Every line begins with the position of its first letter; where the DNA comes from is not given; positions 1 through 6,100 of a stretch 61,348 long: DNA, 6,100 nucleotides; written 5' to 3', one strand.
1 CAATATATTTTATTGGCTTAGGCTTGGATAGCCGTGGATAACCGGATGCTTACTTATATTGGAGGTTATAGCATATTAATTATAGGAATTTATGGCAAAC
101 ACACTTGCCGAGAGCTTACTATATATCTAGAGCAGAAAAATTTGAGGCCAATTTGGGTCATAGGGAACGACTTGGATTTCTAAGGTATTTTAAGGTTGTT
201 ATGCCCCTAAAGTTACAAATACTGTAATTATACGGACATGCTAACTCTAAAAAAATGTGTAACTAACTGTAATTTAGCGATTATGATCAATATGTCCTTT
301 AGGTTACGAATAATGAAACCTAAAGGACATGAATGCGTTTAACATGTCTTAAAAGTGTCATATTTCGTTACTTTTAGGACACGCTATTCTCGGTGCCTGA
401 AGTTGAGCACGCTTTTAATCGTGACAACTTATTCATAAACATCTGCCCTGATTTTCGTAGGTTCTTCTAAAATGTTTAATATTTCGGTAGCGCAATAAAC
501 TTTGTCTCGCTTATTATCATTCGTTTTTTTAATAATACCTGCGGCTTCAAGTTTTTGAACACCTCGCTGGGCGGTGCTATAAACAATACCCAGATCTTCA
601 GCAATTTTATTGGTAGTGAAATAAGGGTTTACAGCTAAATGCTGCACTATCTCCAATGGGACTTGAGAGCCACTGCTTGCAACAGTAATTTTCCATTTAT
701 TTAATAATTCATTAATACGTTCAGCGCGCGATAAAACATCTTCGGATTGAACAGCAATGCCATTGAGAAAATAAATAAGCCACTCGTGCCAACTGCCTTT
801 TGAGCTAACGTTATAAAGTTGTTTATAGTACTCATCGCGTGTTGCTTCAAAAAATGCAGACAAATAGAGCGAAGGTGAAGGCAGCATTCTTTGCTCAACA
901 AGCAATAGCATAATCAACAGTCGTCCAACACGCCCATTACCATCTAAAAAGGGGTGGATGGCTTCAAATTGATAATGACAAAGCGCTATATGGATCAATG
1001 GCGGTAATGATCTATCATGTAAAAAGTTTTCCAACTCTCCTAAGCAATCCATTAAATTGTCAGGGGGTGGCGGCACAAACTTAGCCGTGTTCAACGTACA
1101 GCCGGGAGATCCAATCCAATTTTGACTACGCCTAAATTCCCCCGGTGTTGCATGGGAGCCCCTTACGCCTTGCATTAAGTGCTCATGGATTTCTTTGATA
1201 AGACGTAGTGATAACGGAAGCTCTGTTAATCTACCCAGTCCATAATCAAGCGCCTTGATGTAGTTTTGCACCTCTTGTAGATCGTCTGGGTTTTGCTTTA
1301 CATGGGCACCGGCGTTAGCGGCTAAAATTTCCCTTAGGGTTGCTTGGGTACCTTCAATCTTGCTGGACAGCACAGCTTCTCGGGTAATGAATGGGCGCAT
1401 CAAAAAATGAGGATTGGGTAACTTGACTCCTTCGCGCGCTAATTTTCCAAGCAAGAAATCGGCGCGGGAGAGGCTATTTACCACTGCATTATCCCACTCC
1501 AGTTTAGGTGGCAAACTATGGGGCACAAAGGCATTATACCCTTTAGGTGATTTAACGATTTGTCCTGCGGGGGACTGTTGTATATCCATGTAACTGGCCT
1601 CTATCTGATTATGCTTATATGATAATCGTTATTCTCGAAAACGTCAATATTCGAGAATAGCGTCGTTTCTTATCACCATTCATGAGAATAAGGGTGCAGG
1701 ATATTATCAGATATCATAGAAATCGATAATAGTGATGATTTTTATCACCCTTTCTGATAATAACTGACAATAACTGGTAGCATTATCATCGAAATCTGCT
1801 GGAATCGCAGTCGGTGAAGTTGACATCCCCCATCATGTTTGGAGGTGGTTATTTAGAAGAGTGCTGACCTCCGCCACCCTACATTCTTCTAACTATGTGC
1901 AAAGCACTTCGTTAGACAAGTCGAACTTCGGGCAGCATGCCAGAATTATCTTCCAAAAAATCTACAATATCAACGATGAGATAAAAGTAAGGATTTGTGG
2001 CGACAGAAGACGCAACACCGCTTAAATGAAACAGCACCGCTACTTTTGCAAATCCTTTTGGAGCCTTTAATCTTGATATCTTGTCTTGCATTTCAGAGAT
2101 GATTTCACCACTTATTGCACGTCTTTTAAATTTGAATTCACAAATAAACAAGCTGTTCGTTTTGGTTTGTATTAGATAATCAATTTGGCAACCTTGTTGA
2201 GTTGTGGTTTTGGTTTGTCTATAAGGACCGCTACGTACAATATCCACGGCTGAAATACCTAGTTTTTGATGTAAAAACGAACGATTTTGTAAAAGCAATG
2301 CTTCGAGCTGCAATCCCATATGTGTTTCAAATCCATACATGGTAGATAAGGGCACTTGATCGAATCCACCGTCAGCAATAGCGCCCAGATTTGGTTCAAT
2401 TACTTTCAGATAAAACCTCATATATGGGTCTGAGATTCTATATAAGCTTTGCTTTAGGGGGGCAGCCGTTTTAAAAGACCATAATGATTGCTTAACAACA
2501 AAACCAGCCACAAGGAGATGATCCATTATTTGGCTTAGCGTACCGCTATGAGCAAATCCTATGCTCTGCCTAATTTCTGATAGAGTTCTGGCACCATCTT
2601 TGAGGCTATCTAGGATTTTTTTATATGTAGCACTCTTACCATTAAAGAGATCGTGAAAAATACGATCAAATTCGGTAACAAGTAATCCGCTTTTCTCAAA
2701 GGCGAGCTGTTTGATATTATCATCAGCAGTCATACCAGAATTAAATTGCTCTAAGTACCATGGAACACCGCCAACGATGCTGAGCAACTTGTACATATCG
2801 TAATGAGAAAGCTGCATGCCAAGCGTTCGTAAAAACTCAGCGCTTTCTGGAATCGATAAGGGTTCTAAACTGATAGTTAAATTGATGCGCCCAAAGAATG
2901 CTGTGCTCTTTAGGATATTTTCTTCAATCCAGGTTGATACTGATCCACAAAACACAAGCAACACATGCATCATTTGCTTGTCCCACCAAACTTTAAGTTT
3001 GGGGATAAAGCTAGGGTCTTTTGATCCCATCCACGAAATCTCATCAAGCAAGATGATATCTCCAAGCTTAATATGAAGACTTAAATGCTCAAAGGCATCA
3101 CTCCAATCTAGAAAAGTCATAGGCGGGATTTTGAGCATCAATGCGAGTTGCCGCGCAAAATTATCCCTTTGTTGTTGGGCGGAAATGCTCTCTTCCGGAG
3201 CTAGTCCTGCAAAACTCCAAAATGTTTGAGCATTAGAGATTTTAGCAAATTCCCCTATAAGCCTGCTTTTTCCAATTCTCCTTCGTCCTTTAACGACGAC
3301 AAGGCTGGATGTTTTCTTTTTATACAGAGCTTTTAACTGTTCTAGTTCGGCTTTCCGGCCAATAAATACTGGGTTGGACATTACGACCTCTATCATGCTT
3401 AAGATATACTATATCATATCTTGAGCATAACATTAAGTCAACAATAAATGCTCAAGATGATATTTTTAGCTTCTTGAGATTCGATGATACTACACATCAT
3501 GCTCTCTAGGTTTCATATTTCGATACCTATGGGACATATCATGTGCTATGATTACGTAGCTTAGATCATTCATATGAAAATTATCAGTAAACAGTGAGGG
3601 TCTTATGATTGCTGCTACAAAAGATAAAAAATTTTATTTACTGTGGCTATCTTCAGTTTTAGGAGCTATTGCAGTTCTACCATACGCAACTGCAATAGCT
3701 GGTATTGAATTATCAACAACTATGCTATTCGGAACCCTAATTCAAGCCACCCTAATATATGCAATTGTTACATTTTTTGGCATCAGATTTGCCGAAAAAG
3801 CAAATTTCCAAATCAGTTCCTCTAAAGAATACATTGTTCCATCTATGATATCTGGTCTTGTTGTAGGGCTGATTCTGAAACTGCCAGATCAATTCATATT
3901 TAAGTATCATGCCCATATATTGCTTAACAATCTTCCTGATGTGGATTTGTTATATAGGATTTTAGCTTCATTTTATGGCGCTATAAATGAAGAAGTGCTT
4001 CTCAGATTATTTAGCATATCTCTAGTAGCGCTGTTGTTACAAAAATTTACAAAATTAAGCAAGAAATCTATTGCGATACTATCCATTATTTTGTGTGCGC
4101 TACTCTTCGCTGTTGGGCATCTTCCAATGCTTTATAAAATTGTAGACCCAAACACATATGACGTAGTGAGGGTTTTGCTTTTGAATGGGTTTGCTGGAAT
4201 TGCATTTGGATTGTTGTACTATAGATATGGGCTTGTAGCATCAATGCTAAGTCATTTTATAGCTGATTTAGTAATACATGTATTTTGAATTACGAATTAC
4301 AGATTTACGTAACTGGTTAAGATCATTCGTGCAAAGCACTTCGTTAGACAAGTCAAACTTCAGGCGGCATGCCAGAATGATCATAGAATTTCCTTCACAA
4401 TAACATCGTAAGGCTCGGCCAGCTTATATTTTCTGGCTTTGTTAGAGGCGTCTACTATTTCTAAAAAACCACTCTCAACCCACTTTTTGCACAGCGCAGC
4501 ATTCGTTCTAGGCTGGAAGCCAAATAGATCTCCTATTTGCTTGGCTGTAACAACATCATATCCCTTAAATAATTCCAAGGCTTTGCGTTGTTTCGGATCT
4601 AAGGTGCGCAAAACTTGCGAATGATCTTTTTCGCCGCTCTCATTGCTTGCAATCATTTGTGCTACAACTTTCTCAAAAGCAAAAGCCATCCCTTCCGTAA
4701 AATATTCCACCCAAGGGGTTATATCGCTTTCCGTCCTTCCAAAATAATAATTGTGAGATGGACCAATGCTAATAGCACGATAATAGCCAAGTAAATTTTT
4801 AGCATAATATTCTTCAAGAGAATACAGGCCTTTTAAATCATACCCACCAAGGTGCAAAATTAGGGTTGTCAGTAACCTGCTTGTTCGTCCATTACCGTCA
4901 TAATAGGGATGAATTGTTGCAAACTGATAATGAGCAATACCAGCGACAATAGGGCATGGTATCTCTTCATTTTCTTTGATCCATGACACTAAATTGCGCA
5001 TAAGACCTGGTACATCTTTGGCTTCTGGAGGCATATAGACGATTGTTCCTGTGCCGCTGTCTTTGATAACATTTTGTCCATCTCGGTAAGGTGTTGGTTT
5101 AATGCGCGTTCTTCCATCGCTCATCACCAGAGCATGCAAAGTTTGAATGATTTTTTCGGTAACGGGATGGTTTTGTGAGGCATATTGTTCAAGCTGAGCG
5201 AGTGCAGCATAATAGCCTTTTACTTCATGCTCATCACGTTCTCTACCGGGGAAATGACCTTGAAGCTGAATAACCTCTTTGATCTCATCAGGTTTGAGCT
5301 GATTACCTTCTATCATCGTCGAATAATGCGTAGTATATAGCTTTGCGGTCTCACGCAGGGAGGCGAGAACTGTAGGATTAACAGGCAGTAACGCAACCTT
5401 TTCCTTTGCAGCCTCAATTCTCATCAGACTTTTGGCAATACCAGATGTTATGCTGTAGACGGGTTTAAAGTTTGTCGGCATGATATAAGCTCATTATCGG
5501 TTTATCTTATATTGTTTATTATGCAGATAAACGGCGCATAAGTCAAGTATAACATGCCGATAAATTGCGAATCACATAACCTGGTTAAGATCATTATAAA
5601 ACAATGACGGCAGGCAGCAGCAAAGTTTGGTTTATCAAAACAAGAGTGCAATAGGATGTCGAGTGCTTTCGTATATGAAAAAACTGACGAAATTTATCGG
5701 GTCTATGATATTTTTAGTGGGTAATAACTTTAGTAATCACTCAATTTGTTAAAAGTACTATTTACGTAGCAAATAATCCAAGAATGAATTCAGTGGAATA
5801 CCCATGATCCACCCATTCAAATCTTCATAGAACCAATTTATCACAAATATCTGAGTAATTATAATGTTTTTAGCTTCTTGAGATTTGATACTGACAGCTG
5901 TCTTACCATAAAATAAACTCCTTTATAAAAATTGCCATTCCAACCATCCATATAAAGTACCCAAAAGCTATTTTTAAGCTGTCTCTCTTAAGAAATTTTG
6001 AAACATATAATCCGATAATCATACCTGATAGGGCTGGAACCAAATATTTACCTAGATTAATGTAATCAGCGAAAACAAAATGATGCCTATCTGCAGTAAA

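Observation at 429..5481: Four-gene accessory island (Fic / NTPase-wHTH-nuclease / CPBP-Abi protease / Fic): candidate uncharacterised defence or toxin module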

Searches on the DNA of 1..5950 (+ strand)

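Call 49: search_dna_similar(query=window:1-5950:+, collection=plasmids, mode=distant, max_rows=15)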
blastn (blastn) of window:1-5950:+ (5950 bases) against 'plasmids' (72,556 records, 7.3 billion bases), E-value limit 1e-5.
Records with a match: 7; places in all: 7; records where one place covers at least 80% of the query: 0.
Best place of each record, by identity: 60-80% 7.
By first word of the organism name: Synechocystis 4; Thermus 2; Picosynechococcus 1.
By predicted mobility (MOB-suite, as given by PLSDB): non-mobilizable 6; mobilizable 1.
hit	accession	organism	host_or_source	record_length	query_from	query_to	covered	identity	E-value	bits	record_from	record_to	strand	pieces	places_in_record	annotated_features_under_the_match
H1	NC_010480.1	Picosynechococcus sp. PCC 7002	-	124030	892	1145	4%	67.2%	5e-7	66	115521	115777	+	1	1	Fic family protein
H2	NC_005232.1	Synechocystis sp. PCC 6803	-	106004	892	1004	2%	73.7%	2e-6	64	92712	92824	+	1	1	Fic family protein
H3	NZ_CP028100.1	Synechocystis sp. IPPAS B-1465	axenic culture,Synechocystis sp. GT-L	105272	892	1004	2%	73.7%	2e-6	64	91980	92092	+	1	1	Fic family protein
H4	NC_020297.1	Synechocystis sp. PCC 6803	-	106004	892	1004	2%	73.7%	2e-6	64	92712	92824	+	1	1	Fic family protein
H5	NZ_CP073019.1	Synechocystis sp. PCC 6803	cell culture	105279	892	1004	2%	73.7%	2e-6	64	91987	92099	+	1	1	Fic family protein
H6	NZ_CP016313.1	Thermus brockianus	whole organism,environmental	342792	893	1006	2%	71.9%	6e-6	63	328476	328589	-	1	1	Fic family protein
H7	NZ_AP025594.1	Thermus brockianus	-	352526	893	1006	2%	71.9%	6e-6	63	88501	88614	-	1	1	Fic family protein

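Call 50: search_dna_similar(query=window:1-5950:+, collection=phages, mode=distant, max_rows=10)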
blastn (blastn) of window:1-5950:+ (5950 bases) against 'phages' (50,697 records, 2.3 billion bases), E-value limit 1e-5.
No match.
